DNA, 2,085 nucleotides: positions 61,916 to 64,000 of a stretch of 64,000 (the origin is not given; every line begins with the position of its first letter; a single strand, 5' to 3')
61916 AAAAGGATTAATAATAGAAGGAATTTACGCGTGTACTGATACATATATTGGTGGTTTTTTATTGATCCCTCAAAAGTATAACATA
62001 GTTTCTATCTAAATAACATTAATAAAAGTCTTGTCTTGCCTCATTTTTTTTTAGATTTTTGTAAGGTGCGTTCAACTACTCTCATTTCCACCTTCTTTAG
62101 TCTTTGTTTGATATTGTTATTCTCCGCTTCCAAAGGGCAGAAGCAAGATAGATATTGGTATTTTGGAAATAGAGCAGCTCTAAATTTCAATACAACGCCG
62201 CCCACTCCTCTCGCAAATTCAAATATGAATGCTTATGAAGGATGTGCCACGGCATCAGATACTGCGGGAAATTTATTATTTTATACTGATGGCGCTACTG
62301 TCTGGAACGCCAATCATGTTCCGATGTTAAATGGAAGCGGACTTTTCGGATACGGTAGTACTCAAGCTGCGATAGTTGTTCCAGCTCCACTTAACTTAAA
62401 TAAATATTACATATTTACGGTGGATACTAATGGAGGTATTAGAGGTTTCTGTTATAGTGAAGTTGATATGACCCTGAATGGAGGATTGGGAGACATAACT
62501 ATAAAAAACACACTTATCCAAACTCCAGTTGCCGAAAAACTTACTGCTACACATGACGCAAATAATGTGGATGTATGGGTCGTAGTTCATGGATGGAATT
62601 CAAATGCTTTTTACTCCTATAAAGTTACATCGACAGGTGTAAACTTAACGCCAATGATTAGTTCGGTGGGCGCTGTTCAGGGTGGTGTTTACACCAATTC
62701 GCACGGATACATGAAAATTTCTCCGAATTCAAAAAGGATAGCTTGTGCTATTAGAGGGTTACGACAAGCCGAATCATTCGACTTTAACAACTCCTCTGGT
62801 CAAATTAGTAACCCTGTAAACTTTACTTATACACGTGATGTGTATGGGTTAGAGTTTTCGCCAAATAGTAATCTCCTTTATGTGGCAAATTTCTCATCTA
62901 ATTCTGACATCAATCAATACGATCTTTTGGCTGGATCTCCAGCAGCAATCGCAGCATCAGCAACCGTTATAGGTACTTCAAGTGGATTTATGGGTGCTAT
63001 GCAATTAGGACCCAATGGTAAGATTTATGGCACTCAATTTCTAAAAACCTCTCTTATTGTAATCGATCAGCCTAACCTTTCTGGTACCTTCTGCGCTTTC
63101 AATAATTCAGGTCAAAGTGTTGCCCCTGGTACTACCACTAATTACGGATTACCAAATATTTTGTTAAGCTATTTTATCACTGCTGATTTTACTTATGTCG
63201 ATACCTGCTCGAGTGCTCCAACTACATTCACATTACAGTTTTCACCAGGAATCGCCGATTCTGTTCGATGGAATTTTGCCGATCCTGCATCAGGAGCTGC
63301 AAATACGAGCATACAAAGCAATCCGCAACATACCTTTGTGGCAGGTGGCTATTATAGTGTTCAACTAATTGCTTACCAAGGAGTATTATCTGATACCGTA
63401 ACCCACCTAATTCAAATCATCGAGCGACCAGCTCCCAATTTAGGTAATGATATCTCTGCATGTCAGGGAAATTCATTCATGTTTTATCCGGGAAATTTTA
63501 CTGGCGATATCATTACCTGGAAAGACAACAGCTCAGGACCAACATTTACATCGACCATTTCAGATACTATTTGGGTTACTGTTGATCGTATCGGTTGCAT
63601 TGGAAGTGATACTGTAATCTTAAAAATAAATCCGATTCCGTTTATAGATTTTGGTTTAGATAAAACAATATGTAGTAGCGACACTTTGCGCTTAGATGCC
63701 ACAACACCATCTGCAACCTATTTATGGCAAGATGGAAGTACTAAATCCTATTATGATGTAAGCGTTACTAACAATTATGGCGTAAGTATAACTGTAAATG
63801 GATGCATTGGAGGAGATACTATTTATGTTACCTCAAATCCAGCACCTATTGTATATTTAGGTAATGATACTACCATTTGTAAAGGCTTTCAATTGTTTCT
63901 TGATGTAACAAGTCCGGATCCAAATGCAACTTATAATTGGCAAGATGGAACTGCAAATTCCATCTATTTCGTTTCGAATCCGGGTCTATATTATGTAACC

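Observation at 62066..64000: Unannotated large repetitive secreted protein (GTG start) missing from the ORF track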

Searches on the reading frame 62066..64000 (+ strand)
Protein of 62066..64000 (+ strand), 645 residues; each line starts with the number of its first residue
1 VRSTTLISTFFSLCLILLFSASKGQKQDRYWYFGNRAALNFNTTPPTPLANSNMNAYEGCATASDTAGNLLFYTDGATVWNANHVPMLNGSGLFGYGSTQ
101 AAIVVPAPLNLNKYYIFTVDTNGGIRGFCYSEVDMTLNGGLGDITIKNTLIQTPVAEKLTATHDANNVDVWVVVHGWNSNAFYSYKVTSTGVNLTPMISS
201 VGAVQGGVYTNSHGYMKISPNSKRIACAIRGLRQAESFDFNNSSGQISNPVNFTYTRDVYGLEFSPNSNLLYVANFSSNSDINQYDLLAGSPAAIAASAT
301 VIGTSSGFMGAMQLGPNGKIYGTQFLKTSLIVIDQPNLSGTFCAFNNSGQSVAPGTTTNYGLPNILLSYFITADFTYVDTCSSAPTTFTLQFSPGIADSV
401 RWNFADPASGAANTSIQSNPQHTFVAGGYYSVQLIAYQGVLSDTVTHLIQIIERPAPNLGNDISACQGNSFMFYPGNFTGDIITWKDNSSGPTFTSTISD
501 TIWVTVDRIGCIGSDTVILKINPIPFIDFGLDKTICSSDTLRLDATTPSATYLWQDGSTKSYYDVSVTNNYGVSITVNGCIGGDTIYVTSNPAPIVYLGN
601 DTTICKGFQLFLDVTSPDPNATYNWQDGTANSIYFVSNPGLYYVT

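Call 6: search_protein_families(library=pfam, proteins=[window:62066-64000:+], max_evalue=1)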
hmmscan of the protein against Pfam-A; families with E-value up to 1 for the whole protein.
window:62066-64000:+ (645 aa): 4 families
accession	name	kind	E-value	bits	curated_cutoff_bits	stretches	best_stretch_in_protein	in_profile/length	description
PF18911.6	PKD_4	-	3.3e-07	30.7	27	1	385-437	19-69/85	PKD domain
PF19081.6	Ig_7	-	0.0011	19.6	27.3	1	593-629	3-37/84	Ig-like domain CHU_C associated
PF00801.26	PKD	-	0.0011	19.4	23.5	1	384-437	15-66/80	PKD domain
PF03856.18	SUN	-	0.02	14.8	25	0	538-597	130-185/245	Beta-glucosidase (SUN family)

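Call 10: find_related_loci(query=window:62066-64000:+, collection=genome_contigs, flank=10000)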
Query window:62066-64000:+ (645 aa) in genome_contigs; peptide patterns used: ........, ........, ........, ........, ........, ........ (x = any residue, [..] = any of these).
52 stretches matched a pattern; 22 encode a relative of the query (tblastn E <= 1e-3); 22 distinct loci.
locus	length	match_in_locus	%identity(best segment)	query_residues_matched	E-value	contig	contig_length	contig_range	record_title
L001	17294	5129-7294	74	8-644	0e+0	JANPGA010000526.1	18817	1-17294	MAG: Bacteroidota bacterium isolate VAR_69_metabat_68 VAR_69_k141_3994375, whole genome shotgun sequence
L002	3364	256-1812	42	11-546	3e-111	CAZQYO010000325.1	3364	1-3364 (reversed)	MAG TPA_asm: uncultured Chitinophaga sp. isolate SRP263991_co5_204 genome assembly, contig: NODE_58625_length_3364_cov_3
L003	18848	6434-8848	37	10-645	3e-104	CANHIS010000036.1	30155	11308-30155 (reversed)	MAG: Bacteroidetes bacterium isolate RE-26jul17-123 genome assembly, contig: RE-26jul17-C1800, whole genome shotgun sequ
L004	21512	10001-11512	41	25-546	3e-102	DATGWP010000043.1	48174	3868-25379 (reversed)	MAG TPA_asm: Chitinophagales bacterium isolate SMAG_U10585 k141_229877, whole genome shotgun sequence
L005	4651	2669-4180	40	25-546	1e-101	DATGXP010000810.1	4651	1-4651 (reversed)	MAG TPA_asm: Chitinophagales bacterium isolate SMAG_U10612 k141_198631, whole genome shotgun sequence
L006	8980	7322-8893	41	1-546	3e-101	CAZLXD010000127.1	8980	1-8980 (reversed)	MAG TPA_asm: uncultured Chitinophaga sp. isolate binchicken_co16_334 genome assembly, contig: NODE_12818_length_8980_cov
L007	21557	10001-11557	40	10-546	1e-100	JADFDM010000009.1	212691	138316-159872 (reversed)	MAG: Sphingobacteriales bacterium isolate QR_Bin.20 NODE_9_length_212691_cov_25.4439, whole genome shotgun sequence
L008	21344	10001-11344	44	6-451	4e-100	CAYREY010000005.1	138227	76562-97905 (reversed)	MAG TPA_asm: uncultured Chitinophaga sp. isolate SRP285395_co1_464 genome assembly, contig: NODE_86_length_138227_cov_21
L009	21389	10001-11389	43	11-463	1e-99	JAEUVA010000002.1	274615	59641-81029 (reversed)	MAG: Chitinophagales bacterium isolate new MAG-369 k141_154215, whole genome shotgun sequence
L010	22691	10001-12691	39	1-639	2e-99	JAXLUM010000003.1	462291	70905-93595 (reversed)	MAG: Chitinophagales bacterium isolate STL-BAC30 C1.107.fa-3, whole genome shotgun sequence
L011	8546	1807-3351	39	25-554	3e-99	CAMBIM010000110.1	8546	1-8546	MAG: Chitinophaga pinensis isolate MiH-22jul19-236 genome assembly, contig: MiH-22jul19-C18426, whole genome shotgun seq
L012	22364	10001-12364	37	25-645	2e-98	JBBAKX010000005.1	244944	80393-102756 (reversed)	MAG: Flavobacteriales bacterium isolate EUL_048 ctg5-EUL_048, whole genome shotgun sequence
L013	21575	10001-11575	39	7-546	4e-97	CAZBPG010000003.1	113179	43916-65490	MAG TPA_asm: uncultured Chitinophaga sp. isolate binchicken_co16_317 genome assembly, contig: NODE_272_length_113179_cov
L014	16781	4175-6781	41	25-639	3e-94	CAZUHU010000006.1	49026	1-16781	MAG TPA_asm: uncultured Chitinophaga sp. isolate SRP189682_co1_467 genome assembly, contig: NODE_786_length_49026_cov_7.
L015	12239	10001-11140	39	6-370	4e-67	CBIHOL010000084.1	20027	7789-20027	MAG TPA_asm: uncultured bacterium isolate SRR18156209_metabat2_50 genome assembly, contig: ERZ27336869.1900, whole genom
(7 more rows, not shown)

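Call 11: find_homologous_proteins(query=window:62066-64000:+)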
Query window:62066-64000:+ (645 aa): 2312 proteins with E <= 0.001 among 8000 candidates; the best 120 are listed.
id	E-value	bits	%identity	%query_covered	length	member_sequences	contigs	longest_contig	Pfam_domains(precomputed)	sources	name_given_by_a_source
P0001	0.0e+0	1410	93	100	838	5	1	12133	PF13585.13,PF18911.7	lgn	-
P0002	0.0e+0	1111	74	99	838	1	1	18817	PF13585.13,PF18911.7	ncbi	-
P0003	0.0e+0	1084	76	92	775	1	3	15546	PF13585.13,PF18911.7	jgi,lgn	-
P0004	6.0e-236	803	55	96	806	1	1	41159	PF00801.27,PF13585.13,PF18911.7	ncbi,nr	ncbi:MAG: gliding motility-associated C-terminal domain-containing protein [Bacteroidia bacterium]|n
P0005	4.8e-235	800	56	96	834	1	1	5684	PF00801.27,PF13585.13,PF18911.7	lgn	-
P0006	7.2e-234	796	54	98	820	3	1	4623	PF13585.13,PF18911.7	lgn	-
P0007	1.3e-232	792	52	99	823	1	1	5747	PF13585.13,PF19081.7,PF18911.7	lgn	-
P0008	3.2e-229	780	52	100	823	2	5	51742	PF13585.13,PF19081.7,PF18911.7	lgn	-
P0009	3.3e-229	780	52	100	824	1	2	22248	PF13585.13,PF19081.7,PF18911.7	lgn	-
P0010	8.0e-228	776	52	100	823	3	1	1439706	PF13585.13,PF18911.7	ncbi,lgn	ncbi:MAG: gliding motility-associated C-terminal domain-containing protein [Bacteroidia bacterium]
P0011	2.9e-225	767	54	100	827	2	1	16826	PF13585.13,PF18911.7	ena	-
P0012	5.9e-224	763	55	98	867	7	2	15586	PF00801.27,PF13585.13,PF18911.7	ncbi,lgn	-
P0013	7.8e-224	763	55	98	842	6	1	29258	PF13585.13,PF18911.7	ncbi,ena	-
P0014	1.9e-223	761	55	95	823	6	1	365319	PF00801.27,PF13585.13,PF18911.7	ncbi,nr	ncbi:MAG: gliding motility-associated C-terminal domain-containing protein [Bacteroidetes bacterium]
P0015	2.7e-223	761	56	98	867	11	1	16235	PF00801.27,PF13585.13,PF18911.7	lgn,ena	-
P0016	7.8e-222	756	52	98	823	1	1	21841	PF00801.27,PF13585.13,PF18911.7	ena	-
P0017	3.5e-220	751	54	96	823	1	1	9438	PF13585.13,PF18911.7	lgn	-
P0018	1.3e-219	749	53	98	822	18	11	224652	PF13585.13,PF19081.7,PF18911.7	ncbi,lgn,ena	-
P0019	3.0e-219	748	53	99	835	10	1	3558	PF13585.13,PF18911.7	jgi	jgi:gliding motility-associated-like protein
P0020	4.7e-219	747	51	98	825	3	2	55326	PF00801.27,PF13585.13,PF18911.7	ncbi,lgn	-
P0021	9.3e-219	746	54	96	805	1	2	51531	PF00801.27,PF13585.13,PF18911.7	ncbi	ncbi:hypothetical protein BH11BAC2_BH11BAC2_20690 [soil metagenome]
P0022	1.4e-218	745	53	100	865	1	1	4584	PF13585.13,PF18911.7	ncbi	-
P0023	1.6e-218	745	52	98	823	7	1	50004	PF00801.27,PF13585.13,PF18911.7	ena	-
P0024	6.4e-218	743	52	96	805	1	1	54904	PF00801.27,PF13585.13,PF18911.7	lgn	-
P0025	2.2e-217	741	52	100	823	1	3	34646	PF13585.13,PF19081.7,PF18911.7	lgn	-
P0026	1.0e-216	739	52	98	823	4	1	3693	PF00801.27,PF13585.13,PF18911.7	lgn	-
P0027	2.7e-216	738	53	98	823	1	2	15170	PF13585.13,PF18911.7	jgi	jgi:gliding motility-associated-like protein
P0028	6.5e-216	737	53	98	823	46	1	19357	PF00801.27,PF13585.13,PF18911.7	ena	-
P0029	1.3e-211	722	52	96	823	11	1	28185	PF13585.13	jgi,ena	-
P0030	2.0e-211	722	51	98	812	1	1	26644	PF13585.13,PF18911.7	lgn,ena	-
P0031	9.4e-209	713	50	98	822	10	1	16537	PF00801.27,PF13585.13,PF18911.7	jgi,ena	jgi:gliding motility-associated-like protein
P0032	1.0e-208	713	52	98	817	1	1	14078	PF00801.27,PF13585.13,PF18911.7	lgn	-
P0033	4.4e-207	707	51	98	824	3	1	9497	PF13585.13,PF18911.7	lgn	-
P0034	1.2e-203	696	50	98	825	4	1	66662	PF00801.27,PF13585.13,PF18911.7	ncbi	-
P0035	1.7e-199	682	50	100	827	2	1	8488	PF13585.13,PF18911.7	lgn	-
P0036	2.4e-199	682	56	88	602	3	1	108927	PF00801.27,PF18911.7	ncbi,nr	ncbi:MAG: hypothetical protein IPP46_08715 [Bacteroidetes bacterium]|nr:hypothetical protein [Bacter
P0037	3.0e-196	672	50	96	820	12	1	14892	PF13585.13,PF18911.7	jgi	-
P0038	2.8e-193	662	42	98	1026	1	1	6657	PF13585.13,PF18962.8,PF22078.2,PF18911.7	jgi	jgi:gliding motility-associated-like protein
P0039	5.1e-191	654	40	98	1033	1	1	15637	PF00801.27,PF13585.13,PF19081.7,PF18911.7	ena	-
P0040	4.4e-185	635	37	98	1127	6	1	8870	PF00801.27,PF13585.13,PF19081.7,PF22078.2,PF18911.7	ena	-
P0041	5.1e-184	631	42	96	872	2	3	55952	PF00801.27,PF13585.13,PF22078.2,PF18911.7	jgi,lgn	-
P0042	7.2e-181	621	38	97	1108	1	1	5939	PF00801.27,PF13585.13,PF19081.7,PF18911.7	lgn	-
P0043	4.0e-177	608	45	92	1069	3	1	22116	PF13585.13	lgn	-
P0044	5.1e-176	605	39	100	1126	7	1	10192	PF13585.13,PF19081.7,PF18911.7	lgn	-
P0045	9.3e-175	601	40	98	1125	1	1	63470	PF13585.13,PF19081.7,PF18911.7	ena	-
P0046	4.5e-174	598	43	96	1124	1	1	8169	PF13585.13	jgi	jgi:gliding motility-associated-like protein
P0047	1.2e-173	597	38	96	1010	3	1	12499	PF13585.13,PF18911.7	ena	-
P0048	5.7e-173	595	41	99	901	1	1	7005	PF00801.27,PF13585.13,PF18911.7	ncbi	-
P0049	1.8e-172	593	39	99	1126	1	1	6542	PF13585.13,PF19081.7,PF18911.7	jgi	jgi:gliding motility-associated-like protein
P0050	6.8e-165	568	39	99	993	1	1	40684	PF13585.13,PF19081.7,PF18911.7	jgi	jgi:gliding motility-associated-like protein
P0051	7.5e-165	568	38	98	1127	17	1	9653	PF13585.13,PF18962.8,PF19081.7,PF18911.7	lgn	-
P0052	2.3e-163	563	42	99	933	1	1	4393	PF00801.27,PF13585.13,PF19081.7,PF18911.7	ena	-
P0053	3.6e-163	562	40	98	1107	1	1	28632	PF13585.13,PF18911.7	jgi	jgi:gliding motility-associated-like protein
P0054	6.6e-161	555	41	100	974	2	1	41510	PF13585.13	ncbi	ncbi:MAG: gliding motility-associated C-terminal domain-containing protein [Chitinophagales bacteriu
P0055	6.9e-161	555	42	99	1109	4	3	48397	PF00801.27,PF13585.13,PF19081.7,PF18911.7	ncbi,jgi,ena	jgi:gliding motility-associated-like protein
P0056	5.5e-160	552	42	98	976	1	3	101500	PF13585.13,PF18911.7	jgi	jgi:gliding motility-associated-like protein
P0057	6.3e-160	552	40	92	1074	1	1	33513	PF13585.13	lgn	-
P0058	3.2e-159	549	41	96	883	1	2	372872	PF00801.27,PF03856.19,PF13585.13,PF18962.8,PF19081.7,PF18911.7,PF00630.26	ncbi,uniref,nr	ncbi:gliding motility-associated C-terminal domain-containing protein [Rhodocytophaga aerolata]|unir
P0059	9.4e-159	548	43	97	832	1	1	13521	PF13585.13,PF18911.7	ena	-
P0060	3.7e-156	539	41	98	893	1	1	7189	PF00801.27,PF13585.13,PF18911.7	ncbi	ncbi:MAG: gliding motility-associated C-terminal domain-containing protein, partial [Bacteroidota ba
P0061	1.0e-155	538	42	99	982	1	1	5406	PF10282.16,PF13585.13,PF19081.7,PF18911.7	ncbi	-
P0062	1.4e-155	537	40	98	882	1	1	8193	PF13585.13,PF18962.8,PF19081.7,PF18911.7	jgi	jgi:gliding motility-associated-like protein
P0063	1.6e-155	537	43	100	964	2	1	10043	PF13585.13,PF18911.7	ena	-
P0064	2.7e-155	536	45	94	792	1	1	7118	PF13585.13,PF18911.7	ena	-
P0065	3.4e-155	536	38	98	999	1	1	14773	PF13585.13,PF19081.7,PF18911.7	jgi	jgi:gliding motility-associated-like protein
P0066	5.5e-155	535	40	96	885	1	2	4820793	PF00801.27,PF13585.13,PF19081.7,PF22078.2,PF18911.7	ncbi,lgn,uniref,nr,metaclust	ncbi:T9SS C-terminal target domain-containing protein [Rufibacter radiotolerans]|uniref:T9SS C-termi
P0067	9.3e-155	535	42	97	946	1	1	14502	PF10282.16,PF13585.13,PF19081.7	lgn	-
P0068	1.9e-154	534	40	98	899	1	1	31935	PF00801.27,PF13585.13,PF18911.7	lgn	-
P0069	4.7e-154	532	39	99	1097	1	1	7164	PF13585.13,PF04862.19,PF18911.7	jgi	jgi:gliding motility-associated-like protein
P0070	9.9e-154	531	41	97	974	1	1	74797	PF10282.16,PF13585.13,PF19081.7,PF18911.7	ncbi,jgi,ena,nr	ncbi:MAG TPA: gliding motility-associated C-terminal domain-containing protein [Chitinophagales bact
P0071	1.3e-152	527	39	98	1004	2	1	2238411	PF13585.13,PF19081.7,PF18911.7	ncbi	ncbi:PKD domain-containing protein [Ferruginibacter profundus]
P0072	2.4e-152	527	40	98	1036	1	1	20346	PF00801.27,PF13585.13,PF19081.7,PF18911.7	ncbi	-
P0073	7.1e-152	525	38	98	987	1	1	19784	PF13585.13,PF18911.7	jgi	jgi:gliding motility-associated-like protein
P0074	9.7e-152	525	38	98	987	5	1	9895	PF00801.27,PF13585.13,PF18911.7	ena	-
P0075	1.2e-151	524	39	97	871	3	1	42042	PF00801.27,PF13585.13,PF18962.8,PF19081.7,PF18911.7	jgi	jgi:gliding motility-associated-like protein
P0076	8.3e-151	521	40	96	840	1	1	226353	PF13585.13,PF19081.7,PF18911.7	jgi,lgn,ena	-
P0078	1.1e-149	518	41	98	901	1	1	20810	PF00801.27,PF13585.13,PF18911.7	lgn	-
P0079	1.7e-149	517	39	99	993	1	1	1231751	PF13585.13,PF19081.7,PF18911.7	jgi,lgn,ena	-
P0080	5.2e-149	516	37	100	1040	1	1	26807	PF13585.13,PF18911.7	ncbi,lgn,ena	-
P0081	9.0e-149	515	40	99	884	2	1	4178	PF00801.27,PF13585.13,PF18962.8,PF19081.7,PF18911.7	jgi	jgi:gliding motility-associated-like protein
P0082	1.5e-148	514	38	98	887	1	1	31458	PF13585.13,PF18911.7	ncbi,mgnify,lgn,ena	mgnify:CR=1 FL=1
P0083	8.7e-148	511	41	98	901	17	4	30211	PF00801.27,PF13585.13,PF18911.7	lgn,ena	-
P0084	7.5e-147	508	40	97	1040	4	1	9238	PF00801.27,PF13585.13,PF19081.7,PF18911.7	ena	-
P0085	1.3e-146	508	43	98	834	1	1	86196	PF13585.13,PF19081.7,PF18911.7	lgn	-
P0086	8.0e-146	505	40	99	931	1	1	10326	PF00801.27,PF13585.13,PF18911.7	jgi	-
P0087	1.3e-145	504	38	100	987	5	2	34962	PF00801.27,PF13585.13,PF19081.7,PF18911.7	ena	-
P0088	9.5e-145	501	41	97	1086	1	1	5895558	PF00801.27,PF18981.7,PF13585.13,PF18911.7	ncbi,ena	-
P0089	1.2e-144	501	40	98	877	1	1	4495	PF13585.13,PF18911.7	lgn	-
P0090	2.7e-144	500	38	100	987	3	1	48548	PF13585.13,PF18911.7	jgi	jgi:gliding motility-associated-like protein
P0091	1.2e-143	498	37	98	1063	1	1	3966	PF00801.27,PF13585.13,PF18911.7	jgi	jgi:gliding motility-associated-like protein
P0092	5.7e-143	496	37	99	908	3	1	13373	PF00801.27,PF13585.13,PF19081.7,PF18911.7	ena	-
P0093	3.3e-142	493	37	99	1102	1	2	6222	PF13585.13,PF19081.7,PF18911.7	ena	-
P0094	4.5e-142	493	42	100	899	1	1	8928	PF13585.13,PF19081.7,PF18911.7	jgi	jgi:hypothetical protein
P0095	8.7e-142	492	39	98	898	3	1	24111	PF00801.27,PF13585.13,PF18911.7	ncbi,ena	-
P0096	2.0e-141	490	37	96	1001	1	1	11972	PF00801.27,PF13585.13,PF18911.7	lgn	-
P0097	2.1e-141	490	38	98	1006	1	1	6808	PF00801.27,PF13585.13,PF19081.7,PF18911.7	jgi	jgi:gliding motility-associated-like protein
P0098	3.4e-141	490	42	97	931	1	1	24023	PF00801.27,PF13585.13,PF19081.7,PF18911.7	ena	-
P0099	1.1e-140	488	38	97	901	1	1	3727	PF00801.27,PF13585.13,PF18911.7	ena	-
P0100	3.2e-140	486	37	100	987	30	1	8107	PF00801.27,PF13585.13,PF19081.7,PF18911.7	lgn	-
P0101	3.2e-140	486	40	97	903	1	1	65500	PF00801.27,PF13585.13,PF18911.7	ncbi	ncbi:MAG: gliding motility-associated C-terminal domain-containing protein [Saprospiraceae bacterium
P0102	3.8e-140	486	39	99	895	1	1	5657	PF00801.27,PF13585.13,PF18911.7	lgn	-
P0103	6.2e-139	482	41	97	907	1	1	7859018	PF00801.27,PF13585.13,PF19081.7,PF18911.7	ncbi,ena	-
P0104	8.7e-139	482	35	96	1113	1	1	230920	PF00801.27,PF13585.13,PF19081.7,PF18911.7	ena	-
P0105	2.0e-138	481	36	100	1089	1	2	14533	PF13585.13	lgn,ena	-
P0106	6.7e-138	479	37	100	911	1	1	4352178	PF00801.27,PF13585.13,PF19081.7,PF18911.7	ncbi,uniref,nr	ncbi:T9SS type B sorting domain-containing protein [Nibribacter ruber]|uniref:T9SS type B sorting do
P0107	7.8e-138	479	40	97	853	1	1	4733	PF00801.27,PF13585.13,PF19081.7,PF18911.7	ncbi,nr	ncbi:MAG TPA: T9SS type B sorting domain-containing protein [Ferruginibacter sp.]|nr:T9SS type B sor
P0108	8.4e-138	478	41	99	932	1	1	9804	PF00801.27,PF13585.13,PF18911.7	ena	-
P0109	2.6e-137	477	39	99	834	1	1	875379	PF00801.27,PF13585.13,PF19081.7,PF18911.7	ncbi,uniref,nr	ncbi:gliding motility-associated C-terminal domain-containing protein [Hymenobacter sp. BT175]|unire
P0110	4.2e-137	476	39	98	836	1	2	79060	PF13585.13,PF18911.7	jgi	jgi:gliding motility-associated-like protein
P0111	1.9e-136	474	37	98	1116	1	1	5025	PF13585.13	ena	-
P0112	4.3e-136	473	39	96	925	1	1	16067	PF00801.27,PF13585.13,PF18911.7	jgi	jgi:gliding motility-associated-like protein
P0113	6.6e-136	472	41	98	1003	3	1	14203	PF00801.27,PF13585.13,PF19081.7,PF18911.7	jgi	jgi:gliding motility-associated-like protein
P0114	2.5e-135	470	39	98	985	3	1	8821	PF00801.27,PF13585.13,PF18911.7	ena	-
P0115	2.4e-134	467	38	99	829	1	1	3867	PF00801.27,PF13585.13,PF18911.7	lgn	-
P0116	3.7e-133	463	42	100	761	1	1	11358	PF13585.13,PF18911.7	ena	-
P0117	8.3e-133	462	40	98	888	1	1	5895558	PF00801.27,PF13585.13,PF18911.7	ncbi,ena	-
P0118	1.0e-132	462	37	96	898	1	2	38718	PF13585.13,PF18911.7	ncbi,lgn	-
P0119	3.0e-132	460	38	99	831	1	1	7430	PF00801.27,PF13585.13,PF19081.7,PF18911.7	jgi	jgi:gliding motility-associated-like protein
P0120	3.1e-132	460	36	99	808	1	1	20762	PF13585.13,PF04862.19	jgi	jgi:gliding motility-associated-like protein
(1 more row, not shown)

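Call 14: find_encoding_contigs(protein=P0001, flank=10000, max_places=4)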
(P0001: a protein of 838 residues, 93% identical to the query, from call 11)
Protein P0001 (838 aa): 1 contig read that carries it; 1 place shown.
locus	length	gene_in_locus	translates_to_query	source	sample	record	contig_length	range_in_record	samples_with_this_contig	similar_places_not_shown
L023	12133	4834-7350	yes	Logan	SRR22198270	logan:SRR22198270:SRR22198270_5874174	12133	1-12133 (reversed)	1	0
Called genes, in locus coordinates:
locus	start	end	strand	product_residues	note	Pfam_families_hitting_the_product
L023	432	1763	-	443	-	PF00270:DEAD, PF04851:ResIII (weak), PF00271:Helicase_C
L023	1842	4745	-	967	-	PF00675:Peptidase_M16, PF05193:Peptidase_M16_C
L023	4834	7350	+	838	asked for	PF18911:PKD_4 (faint), PF13585:CHU_C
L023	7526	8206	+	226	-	PF00753:Lactamase_B, PF13483:Lactamase_B_3, PF12706:Lactamase_B_2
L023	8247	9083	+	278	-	PF00142:Fer4_NifH (faint), PF01656:CbiA, PF02374:ArsA_ATPase (weak), PF06564:CBP_BcsQ (weak), PF09140:MipZ, PF10609:ParA (weak), PF13614:AAA_31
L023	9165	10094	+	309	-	PF02195:ParB_N, PF17762:HTH_ParB, PF23552:ParB_C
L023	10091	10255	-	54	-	-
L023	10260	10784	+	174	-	PF18935:DUF5683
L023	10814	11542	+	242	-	PF01113:DapB_N, PF03807:F420_oxidored (weak), PF05173:DapB_C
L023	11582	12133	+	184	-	?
